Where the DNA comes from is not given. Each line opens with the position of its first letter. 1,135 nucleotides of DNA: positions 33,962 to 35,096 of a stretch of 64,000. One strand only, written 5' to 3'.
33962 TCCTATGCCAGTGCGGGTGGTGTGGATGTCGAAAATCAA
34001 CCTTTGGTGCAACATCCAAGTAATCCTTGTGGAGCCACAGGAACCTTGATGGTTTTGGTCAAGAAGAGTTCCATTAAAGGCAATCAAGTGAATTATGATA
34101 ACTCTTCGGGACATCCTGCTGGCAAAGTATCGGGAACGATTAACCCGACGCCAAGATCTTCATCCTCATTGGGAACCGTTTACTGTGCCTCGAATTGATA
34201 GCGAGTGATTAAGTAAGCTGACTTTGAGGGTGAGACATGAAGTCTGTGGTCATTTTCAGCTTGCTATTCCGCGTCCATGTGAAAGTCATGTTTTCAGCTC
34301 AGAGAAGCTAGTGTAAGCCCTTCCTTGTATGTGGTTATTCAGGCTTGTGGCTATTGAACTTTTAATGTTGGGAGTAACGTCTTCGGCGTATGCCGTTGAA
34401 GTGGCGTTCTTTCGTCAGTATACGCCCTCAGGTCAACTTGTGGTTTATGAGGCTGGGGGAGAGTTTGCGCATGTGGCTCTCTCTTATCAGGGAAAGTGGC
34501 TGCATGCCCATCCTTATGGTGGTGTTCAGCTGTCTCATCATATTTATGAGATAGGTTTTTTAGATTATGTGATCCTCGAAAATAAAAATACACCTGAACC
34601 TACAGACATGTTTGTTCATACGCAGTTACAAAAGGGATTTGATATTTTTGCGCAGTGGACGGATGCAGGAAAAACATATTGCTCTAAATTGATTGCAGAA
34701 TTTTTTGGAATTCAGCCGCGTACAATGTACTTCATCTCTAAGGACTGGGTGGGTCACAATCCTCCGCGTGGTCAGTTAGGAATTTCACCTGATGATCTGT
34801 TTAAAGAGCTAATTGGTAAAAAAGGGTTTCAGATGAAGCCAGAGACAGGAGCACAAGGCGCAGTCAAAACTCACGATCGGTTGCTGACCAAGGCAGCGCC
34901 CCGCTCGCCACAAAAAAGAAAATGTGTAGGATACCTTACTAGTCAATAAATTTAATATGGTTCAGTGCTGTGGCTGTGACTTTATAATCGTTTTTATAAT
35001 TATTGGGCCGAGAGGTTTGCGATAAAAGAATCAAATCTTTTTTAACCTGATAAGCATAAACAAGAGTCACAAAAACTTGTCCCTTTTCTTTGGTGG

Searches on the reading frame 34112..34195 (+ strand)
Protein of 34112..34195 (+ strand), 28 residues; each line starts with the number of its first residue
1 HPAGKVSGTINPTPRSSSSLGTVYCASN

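Call 30: search_protein_families(library=ncbifam, proteins=[window:34112-34195:+], max_evalue=10)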
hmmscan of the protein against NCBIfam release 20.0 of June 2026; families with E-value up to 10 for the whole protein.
seq(28 aa): 0 families

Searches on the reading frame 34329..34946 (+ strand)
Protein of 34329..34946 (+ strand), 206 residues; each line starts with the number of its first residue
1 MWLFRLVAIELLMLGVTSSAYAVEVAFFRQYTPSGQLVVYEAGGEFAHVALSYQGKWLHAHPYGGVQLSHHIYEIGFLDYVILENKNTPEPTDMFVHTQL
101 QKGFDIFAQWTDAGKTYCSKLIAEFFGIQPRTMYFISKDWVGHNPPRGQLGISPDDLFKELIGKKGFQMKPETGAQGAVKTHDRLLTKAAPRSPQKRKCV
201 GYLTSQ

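Call 14: search_protein_families(library=pfam, proteins=[window:34329-34946:+], max_evalue=0.01)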
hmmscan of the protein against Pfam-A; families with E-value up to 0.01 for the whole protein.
window:34329-34946:+ (206 aa): 0 families

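Call 55: find_homologous_proteins(query=window:34329-34946:+, max_evalue=0.001)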
Query window:34329-34946:+ (206 aa): 15 proteins with E <= 0.001 among 99 candidates.
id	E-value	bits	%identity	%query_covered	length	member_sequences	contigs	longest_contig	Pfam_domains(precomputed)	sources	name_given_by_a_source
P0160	1.5e-130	451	100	94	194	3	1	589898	-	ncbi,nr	ncbi:MAG: hypothetical protein M9899_02220 [Bdellovibrionaceae bacterium]|nr:hypothetical protein [P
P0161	1.2e-72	262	61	90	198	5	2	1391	-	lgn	-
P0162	4.8e-59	217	55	91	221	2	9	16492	-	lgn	-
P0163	1.7e-58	216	61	74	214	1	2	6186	-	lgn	-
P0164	2.0e-58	215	56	92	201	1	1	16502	-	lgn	-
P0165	1.1e-51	193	53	91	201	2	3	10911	-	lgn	-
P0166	4.8e-25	106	39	73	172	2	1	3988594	-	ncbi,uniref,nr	ncbi:Hypothetical protein Bdt_1528 [Bdellovibrio bacteriovorus str. Tiberius]|uniref:Uncharacterized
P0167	8.2e-23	99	34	87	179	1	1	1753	PF05708.19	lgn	-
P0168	4.0e-22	97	39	70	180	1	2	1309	PF05708.19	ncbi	-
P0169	1.2e-21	95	40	71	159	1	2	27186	PF05708.19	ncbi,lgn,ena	-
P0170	8.1e-21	92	37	76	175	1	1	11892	PF05708.19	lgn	-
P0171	1.4e-19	88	39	71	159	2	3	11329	PF05708.19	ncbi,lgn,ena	-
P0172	2.5e-19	88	38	71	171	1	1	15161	PF05708.19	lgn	-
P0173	2.7e-19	87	35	78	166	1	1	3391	-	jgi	jgi:hypothetical protein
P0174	3.7e-17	81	34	71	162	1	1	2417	PF05708.19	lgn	-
